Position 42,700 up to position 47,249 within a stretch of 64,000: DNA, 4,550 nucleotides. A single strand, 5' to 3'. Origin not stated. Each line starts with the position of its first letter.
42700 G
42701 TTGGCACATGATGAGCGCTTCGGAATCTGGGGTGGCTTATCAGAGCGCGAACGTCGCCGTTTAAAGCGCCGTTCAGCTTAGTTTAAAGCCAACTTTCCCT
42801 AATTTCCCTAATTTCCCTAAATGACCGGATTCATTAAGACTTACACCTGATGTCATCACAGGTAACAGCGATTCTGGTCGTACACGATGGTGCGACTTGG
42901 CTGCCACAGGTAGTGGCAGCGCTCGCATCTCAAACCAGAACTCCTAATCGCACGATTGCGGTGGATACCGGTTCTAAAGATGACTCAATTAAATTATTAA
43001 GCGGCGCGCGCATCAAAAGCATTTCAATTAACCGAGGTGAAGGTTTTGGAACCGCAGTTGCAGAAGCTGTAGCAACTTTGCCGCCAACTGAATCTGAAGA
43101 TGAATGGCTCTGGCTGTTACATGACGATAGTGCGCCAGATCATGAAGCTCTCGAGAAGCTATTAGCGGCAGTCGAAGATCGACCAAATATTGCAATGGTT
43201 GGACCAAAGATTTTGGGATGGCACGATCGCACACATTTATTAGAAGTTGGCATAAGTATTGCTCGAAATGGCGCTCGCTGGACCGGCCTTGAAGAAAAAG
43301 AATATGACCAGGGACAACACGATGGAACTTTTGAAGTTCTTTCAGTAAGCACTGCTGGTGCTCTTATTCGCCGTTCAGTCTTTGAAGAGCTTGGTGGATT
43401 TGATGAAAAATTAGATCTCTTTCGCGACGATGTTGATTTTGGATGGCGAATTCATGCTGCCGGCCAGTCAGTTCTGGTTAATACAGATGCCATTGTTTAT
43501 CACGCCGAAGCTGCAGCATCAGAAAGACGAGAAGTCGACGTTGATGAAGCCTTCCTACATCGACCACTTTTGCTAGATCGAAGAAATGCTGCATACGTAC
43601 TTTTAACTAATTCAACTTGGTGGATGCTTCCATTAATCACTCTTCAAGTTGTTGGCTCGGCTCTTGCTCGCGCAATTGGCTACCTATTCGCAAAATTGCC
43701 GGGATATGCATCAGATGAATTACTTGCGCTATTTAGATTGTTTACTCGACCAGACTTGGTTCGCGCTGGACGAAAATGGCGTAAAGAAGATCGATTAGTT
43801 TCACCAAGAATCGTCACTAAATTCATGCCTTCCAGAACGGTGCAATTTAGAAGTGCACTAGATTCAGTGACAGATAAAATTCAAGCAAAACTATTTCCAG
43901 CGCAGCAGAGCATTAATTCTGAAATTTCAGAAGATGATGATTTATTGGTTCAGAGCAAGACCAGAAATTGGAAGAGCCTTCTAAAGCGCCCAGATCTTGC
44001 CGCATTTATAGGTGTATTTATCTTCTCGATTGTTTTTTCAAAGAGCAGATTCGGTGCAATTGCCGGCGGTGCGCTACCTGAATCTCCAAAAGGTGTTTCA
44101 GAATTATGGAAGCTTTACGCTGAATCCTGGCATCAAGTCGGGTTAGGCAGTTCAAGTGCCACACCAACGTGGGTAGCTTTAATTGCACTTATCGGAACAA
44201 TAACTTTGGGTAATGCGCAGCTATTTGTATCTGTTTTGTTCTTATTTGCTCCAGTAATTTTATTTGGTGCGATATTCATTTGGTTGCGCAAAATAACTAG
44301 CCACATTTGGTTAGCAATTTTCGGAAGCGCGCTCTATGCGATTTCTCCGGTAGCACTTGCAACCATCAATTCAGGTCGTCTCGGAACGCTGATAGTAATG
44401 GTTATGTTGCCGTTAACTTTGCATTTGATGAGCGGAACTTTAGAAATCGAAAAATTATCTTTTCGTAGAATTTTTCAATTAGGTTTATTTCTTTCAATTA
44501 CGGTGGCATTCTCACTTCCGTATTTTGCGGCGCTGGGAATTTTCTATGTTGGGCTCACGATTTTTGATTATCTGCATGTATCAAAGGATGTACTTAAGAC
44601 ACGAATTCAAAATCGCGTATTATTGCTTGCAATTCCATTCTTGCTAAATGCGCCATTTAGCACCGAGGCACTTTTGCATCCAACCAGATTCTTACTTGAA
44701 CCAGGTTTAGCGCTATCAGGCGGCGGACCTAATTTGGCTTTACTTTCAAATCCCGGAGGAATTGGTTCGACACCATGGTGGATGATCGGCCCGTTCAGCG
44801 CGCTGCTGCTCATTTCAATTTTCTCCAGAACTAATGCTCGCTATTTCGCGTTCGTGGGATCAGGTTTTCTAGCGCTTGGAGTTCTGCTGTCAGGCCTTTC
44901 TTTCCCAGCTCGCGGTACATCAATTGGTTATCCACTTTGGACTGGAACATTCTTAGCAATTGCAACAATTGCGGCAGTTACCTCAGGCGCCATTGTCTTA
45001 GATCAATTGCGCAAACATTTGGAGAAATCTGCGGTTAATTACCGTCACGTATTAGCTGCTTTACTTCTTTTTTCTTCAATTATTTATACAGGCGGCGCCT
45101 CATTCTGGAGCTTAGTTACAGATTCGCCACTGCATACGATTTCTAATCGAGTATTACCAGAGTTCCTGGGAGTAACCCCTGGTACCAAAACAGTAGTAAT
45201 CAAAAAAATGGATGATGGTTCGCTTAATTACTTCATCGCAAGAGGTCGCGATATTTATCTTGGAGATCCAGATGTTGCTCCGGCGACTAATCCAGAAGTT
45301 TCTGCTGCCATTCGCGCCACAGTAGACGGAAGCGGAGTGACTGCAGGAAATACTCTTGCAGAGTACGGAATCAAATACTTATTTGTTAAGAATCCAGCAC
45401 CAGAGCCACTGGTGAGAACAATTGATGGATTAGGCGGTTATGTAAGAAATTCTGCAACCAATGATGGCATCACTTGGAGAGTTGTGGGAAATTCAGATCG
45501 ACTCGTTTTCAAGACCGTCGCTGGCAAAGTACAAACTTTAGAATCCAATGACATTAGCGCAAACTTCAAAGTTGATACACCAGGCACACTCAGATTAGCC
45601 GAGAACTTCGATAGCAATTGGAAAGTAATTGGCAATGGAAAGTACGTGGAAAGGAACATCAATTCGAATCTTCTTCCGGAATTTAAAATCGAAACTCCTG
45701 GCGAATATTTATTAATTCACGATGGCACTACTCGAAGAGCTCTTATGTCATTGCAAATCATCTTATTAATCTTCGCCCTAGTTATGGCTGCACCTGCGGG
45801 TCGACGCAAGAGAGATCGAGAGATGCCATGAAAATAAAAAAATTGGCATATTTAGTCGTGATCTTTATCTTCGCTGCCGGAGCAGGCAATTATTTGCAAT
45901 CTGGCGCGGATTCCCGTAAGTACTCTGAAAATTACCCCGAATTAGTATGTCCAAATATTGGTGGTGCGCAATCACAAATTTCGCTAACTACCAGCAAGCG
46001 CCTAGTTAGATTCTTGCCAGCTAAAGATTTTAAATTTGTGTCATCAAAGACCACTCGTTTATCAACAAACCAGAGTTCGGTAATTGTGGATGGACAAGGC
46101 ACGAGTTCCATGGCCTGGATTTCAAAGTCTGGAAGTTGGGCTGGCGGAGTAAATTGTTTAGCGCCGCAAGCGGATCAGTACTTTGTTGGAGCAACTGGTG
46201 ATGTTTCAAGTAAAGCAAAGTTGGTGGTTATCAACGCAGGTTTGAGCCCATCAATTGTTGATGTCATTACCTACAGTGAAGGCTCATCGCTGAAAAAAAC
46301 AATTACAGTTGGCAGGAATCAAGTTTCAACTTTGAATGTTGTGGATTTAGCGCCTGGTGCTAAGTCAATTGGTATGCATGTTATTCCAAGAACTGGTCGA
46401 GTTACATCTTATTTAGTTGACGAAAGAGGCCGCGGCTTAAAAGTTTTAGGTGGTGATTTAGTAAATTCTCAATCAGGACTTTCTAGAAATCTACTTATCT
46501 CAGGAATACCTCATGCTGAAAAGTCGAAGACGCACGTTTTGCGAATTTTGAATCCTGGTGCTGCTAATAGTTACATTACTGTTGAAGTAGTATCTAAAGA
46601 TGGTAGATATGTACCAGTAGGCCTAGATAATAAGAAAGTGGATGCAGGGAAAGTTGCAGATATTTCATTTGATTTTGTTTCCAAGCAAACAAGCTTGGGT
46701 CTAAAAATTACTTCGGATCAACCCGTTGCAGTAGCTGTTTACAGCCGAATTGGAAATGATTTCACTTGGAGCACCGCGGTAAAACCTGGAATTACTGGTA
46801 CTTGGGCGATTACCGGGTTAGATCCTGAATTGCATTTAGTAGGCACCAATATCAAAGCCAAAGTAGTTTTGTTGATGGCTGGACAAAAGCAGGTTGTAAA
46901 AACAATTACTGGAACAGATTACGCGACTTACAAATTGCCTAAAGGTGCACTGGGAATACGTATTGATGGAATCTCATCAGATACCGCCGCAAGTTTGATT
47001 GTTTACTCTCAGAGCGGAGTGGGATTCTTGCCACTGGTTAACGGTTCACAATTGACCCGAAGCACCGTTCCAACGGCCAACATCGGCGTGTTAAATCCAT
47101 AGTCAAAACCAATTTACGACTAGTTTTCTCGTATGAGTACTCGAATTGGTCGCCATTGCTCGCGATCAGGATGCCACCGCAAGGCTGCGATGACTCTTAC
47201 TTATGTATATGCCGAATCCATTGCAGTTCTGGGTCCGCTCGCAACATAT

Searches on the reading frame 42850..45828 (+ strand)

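Call 20: search_protein_families(library=pfam, proteins=[window:42850-45828:+], max_evalue=0.01)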
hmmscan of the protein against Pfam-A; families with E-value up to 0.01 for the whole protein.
window:42850-45828:+ (993 aa): 5 families
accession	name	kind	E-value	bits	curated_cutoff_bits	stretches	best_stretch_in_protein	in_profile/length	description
PF13641.12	Glyco_tranf_2_3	-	4.7e-14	53.4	27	1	47-223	45-216/230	Glycosyltransferase like family 2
PF00535.33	Glycos_transf_2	-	9e-12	45.7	23.3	1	7-181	2-167/168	Glycosyl transferase family 2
PF13632.12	Glyco_trans_2_3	-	1.2e-06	28.9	27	1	86-217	1-122/198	Glycosyl transferase family group 2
PF10111.15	Glyco_tranf_2_2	-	0.0019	18.2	27.3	1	168-221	165-219/276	Glycosyltransferase like family 2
PF19857.4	DUF6332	-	0.0058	17.6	25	0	692-743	14-64/85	Family of unknown function (DUF6332)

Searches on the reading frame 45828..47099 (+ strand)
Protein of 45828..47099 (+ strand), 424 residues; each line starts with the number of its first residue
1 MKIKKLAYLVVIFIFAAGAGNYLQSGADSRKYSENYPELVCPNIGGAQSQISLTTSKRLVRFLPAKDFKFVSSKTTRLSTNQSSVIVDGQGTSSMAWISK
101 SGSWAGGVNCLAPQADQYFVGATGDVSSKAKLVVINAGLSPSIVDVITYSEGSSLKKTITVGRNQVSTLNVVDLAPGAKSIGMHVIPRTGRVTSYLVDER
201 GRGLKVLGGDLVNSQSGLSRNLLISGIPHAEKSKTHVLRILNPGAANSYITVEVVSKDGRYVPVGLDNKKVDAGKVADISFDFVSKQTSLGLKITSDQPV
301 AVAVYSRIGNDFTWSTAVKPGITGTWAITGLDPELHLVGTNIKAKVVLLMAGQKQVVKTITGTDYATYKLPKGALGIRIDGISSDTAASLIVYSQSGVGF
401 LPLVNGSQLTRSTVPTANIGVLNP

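Call 20: search_protein_families(library=pfam, proteins=[window:45828-47099:+], max_evalue=0.01)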
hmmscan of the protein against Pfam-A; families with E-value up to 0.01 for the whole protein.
window:45828-47099:+ (424 aa): 1 family
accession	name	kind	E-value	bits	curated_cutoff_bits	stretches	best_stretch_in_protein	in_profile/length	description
PF18986.5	DUF5719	-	3.9e-29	102.2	26.2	1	94-320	28-261/319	Family of unknown function (DUF5719)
